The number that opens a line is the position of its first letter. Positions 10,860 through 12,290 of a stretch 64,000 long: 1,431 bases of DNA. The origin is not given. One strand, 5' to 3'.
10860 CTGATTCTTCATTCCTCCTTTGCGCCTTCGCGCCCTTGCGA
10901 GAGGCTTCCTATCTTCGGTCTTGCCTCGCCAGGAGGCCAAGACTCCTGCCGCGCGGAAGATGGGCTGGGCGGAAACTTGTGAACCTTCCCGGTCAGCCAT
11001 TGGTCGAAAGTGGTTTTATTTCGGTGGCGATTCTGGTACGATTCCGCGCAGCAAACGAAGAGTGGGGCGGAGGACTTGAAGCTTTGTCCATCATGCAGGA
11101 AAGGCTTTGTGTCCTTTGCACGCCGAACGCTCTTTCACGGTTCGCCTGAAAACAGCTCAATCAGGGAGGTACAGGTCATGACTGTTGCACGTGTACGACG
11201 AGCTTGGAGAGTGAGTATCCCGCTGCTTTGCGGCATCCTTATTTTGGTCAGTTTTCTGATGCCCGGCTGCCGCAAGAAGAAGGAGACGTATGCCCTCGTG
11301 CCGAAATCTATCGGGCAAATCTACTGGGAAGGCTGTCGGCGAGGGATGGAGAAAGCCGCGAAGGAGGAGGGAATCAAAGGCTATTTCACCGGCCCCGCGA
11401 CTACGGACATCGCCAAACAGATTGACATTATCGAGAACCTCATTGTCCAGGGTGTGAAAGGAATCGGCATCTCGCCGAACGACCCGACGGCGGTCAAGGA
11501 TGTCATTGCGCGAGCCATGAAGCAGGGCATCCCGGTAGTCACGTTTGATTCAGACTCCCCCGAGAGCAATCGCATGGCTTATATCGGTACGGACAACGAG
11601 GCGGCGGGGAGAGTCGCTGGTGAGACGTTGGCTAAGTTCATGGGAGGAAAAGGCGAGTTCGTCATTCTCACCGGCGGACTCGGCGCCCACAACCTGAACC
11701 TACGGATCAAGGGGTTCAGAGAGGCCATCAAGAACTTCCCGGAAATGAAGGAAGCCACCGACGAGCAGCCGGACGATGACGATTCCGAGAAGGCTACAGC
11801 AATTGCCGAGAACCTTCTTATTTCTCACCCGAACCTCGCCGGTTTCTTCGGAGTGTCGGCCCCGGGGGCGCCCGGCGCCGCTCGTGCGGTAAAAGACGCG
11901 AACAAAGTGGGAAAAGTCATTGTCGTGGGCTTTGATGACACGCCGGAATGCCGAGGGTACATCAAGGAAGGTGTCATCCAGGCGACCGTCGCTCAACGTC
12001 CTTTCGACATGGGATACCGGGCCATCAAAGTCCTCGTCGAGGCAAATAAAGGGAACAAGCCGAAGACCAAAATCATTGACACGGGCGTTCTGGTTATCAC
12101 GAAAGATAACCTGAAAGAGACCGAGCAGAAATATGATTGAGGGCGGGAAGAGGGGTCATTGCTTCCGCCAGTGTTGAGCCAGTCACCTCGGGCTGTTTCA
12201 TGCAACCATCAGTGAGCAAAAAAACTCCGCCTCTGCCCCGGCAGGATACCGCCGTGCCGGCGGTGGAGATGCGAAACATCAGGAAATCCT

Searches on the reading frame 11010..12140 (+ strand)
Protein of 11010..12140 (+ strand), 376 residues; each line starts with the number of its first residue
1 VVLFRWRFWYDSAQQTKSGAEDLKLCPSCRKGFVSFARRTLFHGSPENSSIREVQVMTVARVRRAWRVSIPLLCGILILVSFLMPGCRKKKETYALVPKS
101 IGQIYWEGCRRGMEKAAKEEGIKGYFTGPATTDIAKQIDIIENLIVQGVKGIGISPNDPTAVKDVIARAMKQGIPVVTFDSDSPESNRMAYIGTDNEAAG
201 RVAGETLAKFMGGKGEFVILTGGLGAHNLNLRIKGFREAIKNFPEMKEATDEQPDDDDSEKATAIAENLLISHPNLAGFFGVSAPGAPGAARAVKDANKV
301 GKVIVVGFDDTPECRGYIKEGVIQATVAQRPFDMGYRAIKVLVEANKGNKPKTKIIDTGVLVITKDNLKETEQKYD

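Call 3: search_protein_families(library=pfam, proteins=[window:11010-12140:+], max_evalue=0.1)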
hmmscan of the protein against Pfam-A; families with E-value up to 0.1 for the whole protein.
window:11010-12140:+ (376 aa): 4 families
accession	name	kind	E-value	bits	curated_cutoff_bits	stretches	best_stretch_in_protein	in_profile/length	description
PF13407.12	Peripla_BP_4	-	2.9e-84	283.1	35.1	1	95-349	2-257/258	Periplasmic binding protein domain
PF00532.27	Peripla_BP_1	-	5.2e-09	36.4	22.2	1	94-300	5-207/281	Periplasmic binding proteins and sugar binding domain of LacI family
PF13377.12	Peripla_BP_3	-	1.2e-05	25.9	26.5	1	228-352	25-151/167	Periplasmic binding protein-like domain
PF07905.16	PucR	-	0.007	17.1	33.5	1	132-182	54-104/118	Purine catabolism regulatory protein-like family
